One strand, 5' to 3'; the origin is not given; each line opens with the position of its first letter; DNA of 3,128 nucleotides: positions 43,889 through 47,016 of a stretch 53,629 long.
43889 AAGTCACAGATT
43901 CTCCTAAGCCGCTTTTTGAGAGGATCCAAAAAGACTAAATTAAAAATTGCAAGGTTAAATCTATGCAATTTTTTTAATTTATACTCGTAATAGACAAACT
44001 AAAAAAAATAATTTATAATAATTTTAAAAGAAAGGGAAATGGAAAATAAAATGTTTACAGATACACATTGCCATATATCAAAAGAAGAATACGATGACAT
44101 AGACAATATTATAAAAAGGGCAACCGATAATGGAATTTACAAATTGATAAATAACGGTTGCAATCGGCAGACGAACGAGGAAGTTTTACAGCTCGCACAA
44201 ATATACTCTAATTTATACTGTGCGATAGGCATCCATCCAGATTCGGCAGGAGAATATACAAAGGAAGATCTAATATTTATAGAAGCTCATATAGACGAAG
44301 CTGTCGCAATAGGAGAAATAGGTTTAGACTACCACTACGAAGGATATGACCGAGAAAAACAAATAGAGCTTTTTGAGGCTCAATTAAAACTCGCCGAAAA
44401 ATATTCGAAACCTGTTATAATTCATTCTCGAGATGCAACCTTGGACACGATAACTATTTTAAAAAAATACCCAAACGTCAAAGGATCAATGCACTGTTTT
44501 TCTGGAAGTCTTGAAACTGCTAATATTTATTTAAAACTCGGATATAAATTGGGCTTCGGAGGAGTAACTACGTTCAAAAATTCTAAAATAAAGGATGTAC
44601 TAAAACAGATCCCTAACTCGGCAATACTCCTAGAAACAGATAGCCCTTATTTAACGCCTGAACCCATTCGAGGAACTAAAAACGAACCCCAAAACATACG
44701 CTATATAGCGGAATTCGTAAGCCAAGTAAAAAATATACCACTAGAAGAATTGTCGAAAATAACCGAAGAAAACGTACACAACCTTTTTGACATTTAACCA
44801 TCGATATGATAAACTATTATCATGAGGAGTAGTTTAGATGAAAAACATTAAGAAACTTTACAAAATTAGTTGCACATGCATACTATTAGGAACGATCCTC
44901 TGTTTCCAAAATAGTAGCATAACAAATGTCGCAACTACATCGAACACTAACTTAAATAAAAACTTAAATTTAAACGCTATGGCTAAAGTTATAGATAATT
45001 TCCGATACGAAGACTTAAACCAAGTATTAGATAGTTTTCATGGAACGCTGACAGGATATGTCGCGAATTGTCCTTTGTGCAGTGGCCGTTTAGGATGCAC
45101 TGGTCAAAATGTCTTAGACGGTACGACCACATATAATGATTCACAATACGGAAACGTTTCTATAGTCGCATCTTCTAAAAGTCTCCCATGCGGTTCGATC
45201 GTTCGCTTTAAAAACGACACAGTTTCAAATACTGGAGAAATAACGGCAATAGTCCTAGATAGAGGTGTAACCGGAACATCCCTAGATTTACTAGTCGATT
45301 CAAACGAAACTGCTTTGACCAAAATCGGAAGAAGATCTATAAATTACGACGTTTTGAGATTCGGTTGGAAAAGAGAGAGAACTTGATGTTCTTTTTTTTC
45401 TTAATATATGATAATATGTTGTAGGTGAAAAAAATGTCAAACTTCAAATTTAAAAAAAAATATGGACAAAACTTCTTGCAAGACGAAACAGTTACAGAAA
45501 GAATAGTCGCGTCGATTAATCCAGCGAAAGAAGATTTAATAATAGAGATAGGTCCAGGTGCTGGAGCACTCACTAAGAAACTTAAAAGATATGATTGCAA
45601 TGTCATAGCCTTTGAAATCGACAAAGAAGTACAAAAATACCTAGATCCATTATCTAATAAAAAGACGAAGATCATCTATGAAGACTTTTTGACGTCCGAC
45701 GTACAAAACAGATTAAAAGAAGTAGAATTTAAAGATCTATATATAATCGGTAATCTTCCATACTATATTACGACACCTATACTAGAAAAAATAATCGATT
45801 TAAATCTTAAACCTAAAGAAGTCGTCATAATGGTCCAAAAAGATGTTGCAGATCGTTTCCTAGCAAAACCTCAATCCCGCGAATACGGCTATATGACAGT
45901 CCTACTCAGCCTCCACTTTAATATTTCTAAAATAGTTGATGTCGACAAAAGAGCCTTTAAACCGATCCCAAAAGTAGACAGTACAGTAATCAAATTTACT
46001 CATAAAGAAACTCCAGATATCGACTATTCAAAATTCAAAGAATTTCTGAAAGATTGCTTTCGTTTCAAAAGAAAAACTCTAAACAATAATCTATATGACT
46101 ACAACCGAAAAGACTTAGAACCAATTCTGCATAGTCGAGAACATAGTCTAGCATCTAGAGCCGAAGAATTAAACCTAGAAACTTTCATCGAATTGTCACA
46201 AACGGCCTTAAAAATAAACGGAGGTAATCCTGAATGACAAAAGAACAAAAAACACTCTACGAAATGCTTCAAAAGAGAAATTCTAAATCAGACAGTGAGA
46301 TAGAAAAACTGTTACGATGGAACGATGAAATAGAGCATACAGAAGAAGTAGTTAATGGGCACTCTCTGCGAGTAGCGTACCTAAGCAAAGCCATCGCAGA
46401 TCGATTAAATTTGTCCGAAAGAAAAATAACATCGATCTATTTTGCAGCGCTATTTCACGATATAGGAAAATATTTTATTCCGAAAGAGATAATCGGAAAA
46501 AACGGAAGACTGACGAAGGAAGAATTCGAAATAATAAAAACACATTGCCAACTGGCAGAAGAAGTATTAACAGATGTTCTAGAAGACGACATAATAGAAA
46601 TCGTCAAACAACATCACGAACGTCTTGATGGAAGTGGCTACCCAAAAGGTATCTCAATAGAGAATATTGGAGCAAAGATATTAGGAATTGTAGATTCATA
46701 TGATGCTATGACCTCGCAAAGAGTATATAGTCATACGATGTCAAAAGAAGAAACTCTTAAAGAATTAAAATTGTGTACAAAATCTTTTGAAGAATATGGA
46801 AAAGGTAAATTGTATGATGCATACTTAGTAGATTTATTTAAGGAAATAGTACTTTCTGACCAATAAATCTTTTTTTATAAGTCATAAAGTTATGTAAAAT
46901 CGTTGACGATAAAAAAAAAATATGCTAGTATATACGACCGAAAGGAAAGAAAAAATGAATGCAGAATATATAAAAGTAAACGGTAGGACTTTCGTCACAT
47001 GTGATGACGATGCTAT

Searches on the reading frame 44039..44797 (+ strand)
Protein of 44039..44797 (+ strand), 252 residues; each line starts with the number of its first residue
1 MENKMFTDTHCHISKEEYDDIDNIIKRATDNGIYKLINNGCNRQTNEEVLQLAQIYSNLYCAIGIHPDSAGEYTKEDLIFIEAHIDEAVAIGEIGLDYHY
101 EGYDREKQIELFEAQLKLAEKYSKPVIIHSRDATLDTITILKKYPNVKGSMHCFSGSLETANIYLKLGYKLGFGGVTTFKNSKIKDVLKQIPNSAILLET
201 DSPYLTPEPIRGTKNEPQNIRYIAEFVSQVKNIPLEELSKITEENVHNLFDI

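Call 22: search_protein_families(library=pfam, proteins=[window:44039-44797:+], max_evalue=0.00001)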
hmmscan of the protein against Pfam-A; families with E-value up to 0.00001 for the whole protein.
window:44039-44797:+ (252 aa): 1 family
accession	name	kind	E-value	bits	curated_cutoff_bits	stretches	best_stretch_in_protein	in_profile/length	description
PF01026.27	TatD_DNase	-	2.6e-79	266.6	27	1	7-250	1-252/253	TatD related DNase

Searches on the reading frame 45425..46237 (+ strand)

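Call 22: search_protein_families(library=pfam, proteins=[window:45425-46237:+], max_evalue=0.00001)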
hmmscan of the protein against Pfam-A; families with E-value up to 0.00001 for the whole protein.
window:45425-46237:+ (270 aa): 1 family
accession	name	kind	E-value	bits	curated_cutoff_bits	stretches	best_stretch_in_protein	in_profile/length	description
PF00398.26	RrnaAD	-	3.2e-56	190.8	24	1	7-233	2-234/263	Ribosomal RNA adenine dimethylase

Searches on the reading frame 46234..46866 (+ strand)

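Call 22: search_protein_families(library=pfam, proteins=[window:46234-46866:+], max_evalue=0.00001)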
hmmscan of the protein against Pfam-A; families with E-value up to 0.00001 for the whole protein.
window:46234-46866:+ (210 aa): 2 families
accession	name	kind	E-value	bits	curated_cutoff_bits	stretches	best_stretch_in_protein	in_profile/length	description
PF13487.12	HD_5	-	4.2e-32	111.7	27.2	1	31-180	5-160/170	HD domain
PF01966.28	HD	-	1.1e-18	68.1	22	1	42-159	3-116/116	HD domain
